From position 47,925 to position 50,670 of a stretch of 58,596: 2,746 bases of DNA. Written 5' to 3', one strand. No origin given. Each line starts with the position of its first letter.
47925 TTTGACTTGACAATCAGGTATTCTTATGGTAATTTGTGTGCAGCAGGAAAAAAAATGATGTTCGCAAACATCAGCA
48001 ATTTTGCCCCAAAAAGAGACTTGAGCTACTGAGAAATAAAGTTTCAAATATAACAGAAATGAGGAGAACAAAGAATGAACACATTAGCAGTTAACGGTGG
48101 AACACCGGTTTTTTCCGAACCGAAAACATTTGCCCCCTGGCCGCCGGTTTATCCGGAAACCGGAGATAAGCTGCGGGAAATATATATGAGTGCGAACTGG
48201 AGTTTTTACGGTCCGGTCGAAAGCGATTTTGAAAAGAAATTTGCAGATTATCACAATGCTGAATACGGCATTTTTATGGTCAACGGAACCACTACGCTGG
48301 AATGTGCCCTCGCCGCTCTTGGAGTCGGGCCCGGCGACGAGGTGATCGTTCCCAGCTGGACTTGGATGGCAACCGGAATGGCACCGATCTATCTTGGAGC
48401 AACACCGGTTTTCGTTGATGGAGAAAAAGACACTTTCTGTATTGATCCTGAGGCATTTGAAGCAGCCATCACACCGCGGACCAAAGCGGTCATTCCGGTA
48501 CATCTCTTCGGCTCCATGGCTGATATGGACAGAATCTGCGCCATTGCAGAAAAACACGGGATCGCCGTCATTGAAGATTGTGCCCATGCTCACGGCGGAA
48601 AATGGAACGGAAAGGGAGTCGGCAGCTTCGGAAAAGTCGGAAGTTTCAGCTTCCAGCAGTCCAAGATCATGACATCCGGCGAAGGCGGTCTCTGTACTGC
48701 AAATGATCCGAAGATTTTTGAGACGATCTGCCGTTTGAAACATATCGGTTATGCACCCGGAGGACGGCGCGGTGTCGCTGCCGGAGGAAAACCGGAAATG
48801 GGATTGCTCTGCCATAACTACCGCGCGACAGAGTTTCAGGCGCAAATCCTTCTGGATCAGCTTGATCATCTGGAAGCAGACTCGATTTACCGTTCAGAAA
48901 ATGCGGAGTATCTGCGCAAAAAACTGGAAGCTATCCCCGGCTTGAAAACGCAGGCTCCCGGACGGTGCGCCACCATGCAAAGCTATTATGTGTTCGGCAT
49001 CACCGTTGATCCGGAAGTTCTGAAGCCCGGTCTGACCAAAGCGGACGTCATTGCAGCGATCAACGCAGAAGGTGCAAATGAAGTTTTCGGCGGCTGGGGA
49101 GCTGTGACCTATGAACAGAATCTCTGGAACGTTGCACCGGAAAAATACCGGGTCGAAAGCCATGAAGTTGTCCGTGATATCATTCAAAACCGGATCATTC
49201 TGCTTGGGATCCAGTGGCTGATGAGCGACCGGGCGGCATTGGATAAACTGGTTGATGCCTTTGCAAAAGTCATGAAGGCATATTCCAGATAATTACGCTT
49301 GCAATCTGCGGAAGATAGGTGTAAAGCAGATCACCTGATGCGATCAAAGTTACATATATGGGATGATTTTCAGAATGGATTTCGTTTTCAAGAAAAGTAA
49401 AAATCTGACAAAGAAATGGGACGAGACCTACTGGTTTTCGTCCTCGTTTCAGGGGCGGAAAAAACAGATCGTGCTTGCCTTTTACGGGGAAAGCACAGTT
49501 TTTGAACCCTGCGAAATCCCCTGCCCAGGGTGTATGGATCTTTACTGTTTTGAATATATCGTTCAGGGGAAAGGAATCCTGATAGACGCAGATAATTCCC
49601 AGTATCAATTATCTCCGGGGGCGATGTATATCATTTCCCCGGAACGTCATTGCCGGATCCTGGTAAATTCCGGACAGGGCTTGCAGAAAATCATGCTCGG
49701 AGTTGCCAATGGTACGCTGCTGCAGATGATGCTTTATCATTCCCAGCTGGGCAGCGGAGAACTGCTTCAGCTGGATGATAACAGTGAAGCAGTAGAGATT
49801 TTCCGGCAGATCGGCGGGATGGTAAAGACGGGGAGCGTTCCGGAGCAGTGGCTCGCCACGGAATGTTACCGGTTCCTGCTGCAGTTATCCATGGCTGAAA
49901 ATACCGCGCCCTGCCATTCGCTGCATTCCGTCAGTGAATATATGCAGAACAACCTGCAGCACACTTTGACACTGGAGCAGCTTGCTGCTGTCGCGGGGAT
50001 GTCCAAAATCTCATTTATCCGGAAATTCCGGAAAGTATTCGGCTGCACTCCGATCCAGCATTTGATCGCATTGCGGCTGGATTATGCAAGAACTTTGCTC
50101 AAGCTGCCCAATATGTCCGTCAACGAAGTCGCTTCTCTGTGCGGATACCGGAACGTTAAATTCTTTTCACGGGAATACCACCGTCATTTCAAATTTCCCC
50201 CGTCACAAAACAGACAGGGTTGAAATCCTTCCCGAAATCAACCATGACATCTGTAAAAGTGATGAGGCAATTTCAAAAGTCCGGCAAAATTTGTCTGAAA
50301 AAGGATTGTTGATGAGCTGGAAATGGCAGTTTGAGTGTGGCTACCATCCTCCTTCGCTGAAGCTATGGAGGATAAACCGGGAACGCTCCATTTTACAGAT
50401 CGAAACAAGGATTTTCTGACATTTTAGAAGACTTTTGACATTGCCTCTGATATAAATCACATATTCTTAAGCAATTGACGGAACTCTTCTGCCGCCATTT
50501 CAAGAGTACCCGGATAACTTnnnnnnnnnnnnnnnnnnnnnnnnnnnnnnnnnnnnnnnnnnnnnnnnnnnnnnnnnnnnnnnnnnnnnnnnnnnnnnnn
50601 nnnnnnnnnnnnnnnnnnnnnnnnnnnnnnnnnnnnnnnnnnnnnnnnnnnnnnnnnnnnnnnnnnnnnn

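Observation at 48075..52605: Candidate amino-sugar or aminocyclitol pathway: DegT aminotransferase, AraC regulator, AAC(3)-TIM-barrel fusion and cyclase-like protein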

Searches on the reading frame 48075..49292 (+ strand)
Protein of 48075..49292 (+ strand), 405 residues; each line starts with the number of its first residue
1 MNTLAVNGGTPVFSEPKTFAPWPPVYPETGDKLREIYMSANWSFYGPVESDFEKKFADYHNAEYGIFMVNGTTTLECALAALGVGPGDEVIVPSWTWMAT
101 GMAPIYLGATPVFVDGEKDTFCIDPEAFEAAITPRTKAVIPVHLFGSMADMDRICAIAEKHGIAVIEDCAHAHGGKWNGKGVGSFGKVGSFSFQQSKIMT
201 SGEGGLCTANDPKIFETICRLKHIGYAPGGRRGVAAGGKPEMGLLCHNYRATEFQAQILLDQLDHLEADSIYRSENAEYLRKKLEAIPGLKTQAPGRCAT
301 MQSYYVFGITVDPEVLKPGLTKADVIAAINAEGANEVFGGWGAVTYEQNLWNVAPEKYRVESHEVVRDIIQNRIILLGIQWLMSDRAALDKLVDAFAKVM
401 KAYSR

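Call 3: search_protein_families(library=pfam, proteins=[window:48075-49292:+], max_evalue=0.01)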
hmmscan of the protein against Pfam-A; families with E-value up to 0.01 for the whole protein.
window:48075-49292:+ (405 aa): 6 families
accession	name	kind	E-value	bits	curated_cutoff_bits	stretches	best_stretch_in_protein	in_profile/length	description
PF01041.23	DegT_DnrJ_EryC1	-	1.2e-87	295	19.8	1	32-333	10-300/360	DegT/DnrJ/EryC1/StrS aminotransferase family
PF00155.27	Aminotran_1_2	-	8.3e-14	52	19.7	1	31-175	24-192/361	Aminotransferase class I and II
PF01212.27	Beta_elim_lyase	-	1.3e-05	25.2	27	1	51-170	36-170/288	Beta-eliminating lyase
PF01053.26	Cys_Met_Meta_PP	-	0.00012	21.2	27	1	47-170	52-175/381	Cys/Met metabolism PLP-dependent enzyme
PF00266.25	Aminotran_5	-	0.00056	19.4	21.5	1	53-172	49-179/371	Aminotransferase class-V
PF01276.26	OKR_DC_1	-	0.0024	17.1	27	1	53-132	72-160/417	Orn/Lys/Arg decarboxylase, major domain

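Call 4: search_protein_families(library=ncbifam, proteins=[window:48075-49292:+], max_evalue=0.01)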
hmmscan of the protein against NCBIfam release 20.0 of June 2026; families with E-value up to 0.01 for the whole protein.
window:48075-49292:+ (405 aa): 32 families (the best 25 are shown)
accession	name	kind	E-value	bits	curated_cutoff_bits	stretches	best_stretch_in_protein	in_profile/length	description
NF008658.2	PRK11658.1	equivalog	2.6e-56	190.9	631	1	38-332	24-316/379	UDP-4-amino-4-deoxy-L-arabinose aminotransferase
TIGR03588.1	PseC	equivalog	2e-54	185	423.5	1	45-333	28-320/380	UDP-4-amino-4,6-dideoxy-N-acetyl-beta-L-altrosamine transaminase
TIGR04181.1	NHT_00031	hypoth_equivalog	8.4e-51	172.9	420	1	43-309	26-300/359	LegC family aminotransferase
NF008687.0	PRK11706.1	equivalog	6.1e-47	160.2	375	1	51-222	35-206/375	dTDP-4-amino-4,6-dideoxygalactose transaminase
TIGR04427.1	PLP_DesI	equivalog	6.8e-45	153.8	650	1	35-333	39-323/390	dTDP-4-dehydro-6-deoxyglucose aminotransferase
TIGR02379.1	ECA_wecE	subfamily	7.3e-41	140.2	434.85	1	23-217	7-202/376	dTDP-4-amino-4,6-dideoxy-D-glucose transaminase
NF011936.0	PRK15407.1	equivalog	1.1e-38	133.1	423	2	42-223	60-249/440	lipopolysaccharide biosynthesis protein RfbH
NF005816.0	PRK07682.1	equivalog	8.2e-09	34.6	620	1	53-172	80-206/390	aminotransferase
NF041364.1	GntC_guanitoxin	equivalog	1.1e-08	34.3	415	1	63-171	61-176/356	guanitoxin biosynthesis PLP-dependent (S)-gamma-hydroxy-L-arginine cyclodehydratase GntC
NF004770.0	PRK06108.1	subfamily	1.6e-08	33.8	422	1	54-168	88-209/396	pyridoxal phosphate-dependent aminotransferase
NF005817.0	PRK07683.1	equivalog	7.6e-07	28.1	575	1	60-140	86-166/387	aminotransferase A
NF004769.0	PRK06107.1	equivalog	1.9e-06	26.9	617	1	60-140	90-171/402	aspartate transaminase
NF004621.0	PRK05957.1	equivalog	7.9e-06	24.8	498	1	84-170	110-201/389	pyridoxal phosphate-dependent aminotransferase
NF005732.0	PRK07550.1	equivalog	1.1e-05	24.7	366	1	28-168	49-205/389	aminotransferase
NF009079.0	PRK12414.1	subfamily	1.2e-05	24.6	481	1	70-173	98-206/384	methionine aminotransferase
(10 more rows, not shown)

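Call 43: search_solved_structures(query=window:48075-49292:+, max_evalue=1e-20)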
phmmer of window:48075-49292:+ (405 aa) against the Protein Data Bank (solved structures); distinct sequences matched with E-value up to 1e-20: 53.
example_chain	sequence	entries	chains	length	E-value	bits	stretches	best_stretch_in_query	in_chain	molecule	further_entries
5w71_A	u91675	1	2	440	1.7e-72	247.6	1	19-327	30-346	L-glutamine:2-deoxy-scyllo-inosose aminotransferase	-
2c7t_A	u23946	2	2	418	2.3e-72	247.3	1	20-327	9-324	GLUTAMINE-2-DEOXY-SCYLLO-INOSOSE AMINOTRANSFERASE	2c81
5w70_A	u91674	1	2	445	4.8e-62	213.3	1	3-338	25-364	L-glutamine:2-deoxy-scyllo-inosose aminotransferase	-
1b9h_A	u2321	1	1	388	1.5e-54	188.6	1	18-310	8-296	PROTEIN (3-AMINO-5-HYDROXYBENZOIC ACID SYNTHASE)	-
1b9i_A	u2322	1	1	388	1.5e-54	188.6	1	18-310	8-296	PROTEIN (3-AMINO-5-HYDROXYBENZOIC ACID SYNTHASE)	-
3bn1_A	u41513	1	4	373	2.1e-54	188.1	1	40-289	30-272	Perosamine synthetase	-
3dr7_A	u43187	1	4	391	2.3e-54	187.9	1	40-289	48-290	Putative perosamine synthetase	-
3dr4_A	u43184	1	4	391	1.6e-53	185.2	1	40-289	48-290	Putative perosamine synthetase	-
8gyh_B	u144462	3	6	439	4.4e-51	177.2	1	1-315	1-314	DegT/DnrJ/EryC1/StrS family aminotransferase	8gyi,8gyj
7l7x_AAA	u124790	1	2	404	1.3e-50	175.6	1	18-281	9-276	DegT/DnrJ/EryC1/StrS aminotransferase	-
1mdo_A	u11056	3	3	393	1.9e-49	171.8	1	37-334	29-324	ArnB aminotransferase | UDP-4-amino-4-deoxy-L-arabinose--oxoglutarate aminotransferase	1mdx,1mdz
7b0m_AAA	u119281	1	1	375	4.2e-49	170.7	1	43-267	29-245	Sugar aminotransferase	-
4oca_A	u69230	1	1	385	1.2e-48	169.1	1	37-334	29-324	UDP-4-amino-4-deoxy-L-arabinose--oxoglutarate aminotransferase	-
8sng_A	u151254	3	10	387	6.9e-48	166.6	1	32-313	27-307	UDP-4-amino-4-deoxy-L-arabinose--oxoglutarate aminotransferase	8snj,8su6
3frk_A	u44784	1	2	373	8.1e-46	159.8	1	28-225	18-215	QdtB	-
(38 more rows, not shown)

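Call 46: find_related_loci(query=window:48075-49292:+, collection=metagenome_contigs, flank=10000)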
Query window:48075-49292:+ (405 aa) in metagenome_contigs; peptide patterns used: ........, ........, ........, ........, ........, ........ (x = any residue, [..] = any of these).
93 stretches matched a pattern; 21 encode a relative of the query (tblastn E <= 1e-3); 21 distinct loci.
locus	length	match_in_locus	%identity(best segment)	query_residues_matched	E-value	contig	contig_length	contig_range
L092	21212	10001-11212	69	1-405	0e+0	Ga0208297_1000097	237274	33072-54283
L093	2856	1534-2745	67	1-405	0e+0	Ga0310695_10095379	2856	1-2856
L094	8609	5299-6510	68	1-405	0e+0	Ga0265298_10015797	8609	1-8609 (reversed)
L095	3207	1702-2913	67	1-405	0e+0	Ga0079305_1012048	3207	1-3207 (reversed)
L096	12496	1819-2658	39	19-309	3e-48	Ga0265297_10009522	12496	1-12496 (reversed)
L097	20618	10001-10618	43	20-225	5e-44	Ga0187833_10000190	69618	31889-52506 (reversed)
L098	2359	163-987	34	46-330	1e-39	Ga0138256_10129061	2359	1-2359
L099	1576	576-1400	34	46-330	2e-40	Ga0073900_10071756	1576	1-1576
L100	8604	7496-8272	32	46-311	8e-39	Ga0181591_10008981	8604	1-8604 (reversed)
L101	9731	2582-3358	32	46-311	1e-38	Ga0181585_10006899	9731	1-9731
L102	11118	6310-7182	30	12-297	6e-31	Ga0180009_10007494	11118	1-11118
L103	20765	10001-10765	30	46-285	2e-30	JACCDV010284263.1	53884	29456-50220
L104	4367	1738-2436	32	51-286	7e-30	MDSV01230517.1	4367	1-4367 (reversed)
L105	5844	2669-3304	33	7-214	1e-29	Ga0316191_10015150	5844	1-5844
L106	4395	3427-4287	30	12-291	6e-30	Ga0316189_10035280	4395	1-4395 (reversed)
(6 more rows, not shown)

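Call 50: search_protein_families(library=pfam, proteins=[L092:4016-6211:+, L092:7044-9041:+, L092:9063-9983:+, L092:12713-14080:+, L092:12599-13741:-, L094:280-1416:+, L094:1421-2410:+, L094:2542-4137:+, L094:4290-5135:+, L094:6510-7823:+], max_evalue=0.001)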
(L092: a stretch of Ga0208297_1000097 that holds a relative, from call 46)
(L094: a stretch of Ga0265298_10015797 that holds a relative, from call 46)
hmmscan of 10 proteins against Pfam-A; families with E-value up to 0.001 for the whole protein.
L092:4016-6211:+ (731 aa): 2 families
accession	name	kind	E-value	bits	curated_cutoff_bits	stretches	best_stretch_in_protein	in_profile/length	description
PF02901.20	PFL-like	-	4.2e-86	290.4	24.3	1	121-582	159-637/647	Pyruvate formate lyase-like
PF01228.26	Gly_radical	-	1.6e-18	67.6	22.2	1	609-712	2-106/106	Glycine radical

L092:7044-9041:+ (665 aa): 0 families

L092:9063-9983:+ (306 aa): 0 families

L092:12713-14080:+ (455 aa): 0 families

L092:12599-13741:- (380 aa): 1 family
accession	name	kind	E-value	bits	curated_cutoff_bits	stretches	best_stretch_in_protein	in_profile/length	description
PF00326.27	Peptidase_S9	-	6.8e-08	32.7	22.6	1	146-209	44-107/213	Prolyl oligopeptidase family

L094:280-1416:+ (378 aa): 4 families
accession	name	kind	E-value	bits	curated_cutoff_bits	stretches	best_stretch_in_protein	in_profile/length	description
PF22725.1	GFO_IDH_MocA_C3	-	4.6e-28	98.2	27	1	149-277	1-123/124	GFO/IDH/MocA C-terminal domain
PF01408.29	GFO_IDH_MocA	-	8.8e-22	78.5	24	1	9-138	1-117/120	Oxidoreductase family, NAD-binding Rossmann fold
PF02894.22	GFO_IDH_MocA_C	-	3.8e-17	63.3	22.9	1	153-368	1-211/218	Oxidoreductase family, C-terminal alpha/beta domain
PF22685.1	Gal80p_C-like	-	0.00034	21.3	29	0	147-234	1-86/152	Gal80p, C-terminal domain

L094:1421-2410:+ (329 aa): 1 family
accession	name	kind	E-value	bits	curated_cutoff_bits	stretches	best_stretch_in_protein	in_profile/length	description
PF01261.30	AP_endonuc_2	-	2.6e-44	152.2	31.1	1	22-314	2-248/249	Xylose isomerase-like TIM barrel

L094:2542-4137:+ (531 aa): 0 families

L094:4290-5135:+ (281 aa): 0 families

L094:6510-7823:+ (437 aa): 1 family
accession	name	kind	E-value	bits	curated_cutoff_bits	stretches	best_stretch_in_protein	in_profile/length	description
PF04734.18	Ceramidase_alk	-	1.3e-09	37.7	32.1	1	22-131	19-131/509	Neutral/alkaline non-lysosomal ceramidase, N-terminal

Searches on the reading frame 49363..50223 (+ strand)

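Call 3: search_protein_families(library=pfam, proteins=[window:49363-50223:+], max_evalue=0.01)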
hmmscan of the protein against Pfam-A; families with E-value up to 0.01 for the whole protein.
window:49363-50223:+ (286 aa): 3 families
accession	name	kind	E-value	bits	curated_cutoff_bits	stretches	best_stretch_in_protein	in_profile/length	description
PF12833.13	HTH_18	-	3.1e-19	69.5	33.6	1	207-285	1-79/80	Helix-turn-helix domain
PF00165.29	HTH_AraC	-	1.8e-14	53.9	26.6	1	194-234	1-41/42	Bacterial regulatory helix-turn-helix proteins, AraC family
PF02311.25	AraC_binding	-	2.9e-05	24.2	21.1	1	57-150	20-112/135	AraC-like ligand binding domain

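Call 4: search_protein_families(library=ncbifam, proteins=[window:49363-50223:+], max_evalue=0.01)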
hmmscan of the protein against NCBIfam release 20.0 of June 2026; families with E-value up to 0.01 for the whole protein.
window:49363-50223:+ (286 aa): 32 families (the best 25 are shown)
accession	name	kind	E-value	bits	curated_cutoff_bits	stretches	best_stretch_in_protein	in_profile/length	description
NF052371.1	TransRegGbdRPseu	equivalog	2.6e-19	69.5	480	1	186-285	226-325/365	choline metabolism transcriptional regulator GbdR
NF006902.0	PRK09393.1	equivalog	2.8e-18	66.2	425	1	183-285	218-320/327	transcriptional regulator FtrA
NF041686.2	ant_diox_reg_AndR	equivalog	6.3e-13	49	350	1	185-283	217-317/321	anthranilate 1,2-dioxygenase regulatory protein AndR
NF010028.0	PRK13503.1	equivalog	1.1e-11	44.6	288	1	185-286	171-272/278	HTH-type transcriptional activator RhaS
NF007860.0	PRK10572.1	equivalog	5.3e-11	41.9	208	1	125-285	115-283/292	arabinose operon transcriptional regulator AraC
NF040475.1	chlor_reg_RclR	equivalog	7.9e-11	41.8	400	1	187-284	179-276/284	reactive chlorine-specific transcriptional regulator RclR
NF049932.1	TranspRegBtr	equivalog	2.7e-10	39.4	900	1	185-280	164-259/531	bacillibactin transport transcriptional regulator Btr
NF047455.1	TF_Staph_AryK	equivalog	3.8e-09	35.3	850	1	180-285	152-257/759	transcriptional regulator AryK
NF007584.0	PRK10219.1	equivalog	1.4e-08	35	174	1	187-285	7-105/107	superoxide response transcriptional regulator SoxS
NF007633.0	PRK10296.1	equivalog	6.9e-08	32.3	264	1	188-285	175-273/280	transcriptional regulator ChbR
NF010025.2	PRK13500.1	equivalog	1e-07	31.8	525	1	192-285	183-276/282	HTH-type transcriptional activator RhaR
TIGR04094.1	adjacent_YSIRK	equivalog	1.1e-07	31.2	200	1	178-282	278-381/383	YSIRK-targeted surface antigen transcriptional regulator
NF012144.2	ramA_TF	equivalog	1.4e-07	31.9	180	1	187-285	7-105/108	RamA family antibiotic efflux transcriptional regulator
NF007693.0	PRK10371.1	equivalog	6.6e-07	28.8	253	1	188-285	201-298/309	transcriptional regulator MelR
NF008564.0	PRK11511.1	equivalog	8.1e-07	29.2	202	1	184-284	8-108/127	MDR efflux pump AcrAB transcriptional activator MarA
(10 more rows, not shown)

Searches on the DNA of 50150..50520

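Call 84: search_rna_families(source=window, start=50150, end=50520, threshold=evalue, max_evalue=1)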
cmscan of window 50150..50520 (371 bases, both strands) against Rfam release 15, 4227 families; matches with E-value up to 1: 1.
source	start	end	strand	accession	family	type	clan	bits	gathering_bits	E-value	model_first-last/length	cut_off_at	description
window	50172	50234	-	RF01309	sR60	Gene; snRNA; snoRNA; CD-box;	CL00132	17.7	50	0.1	1-55/55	no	Small nucleolar RNA sR60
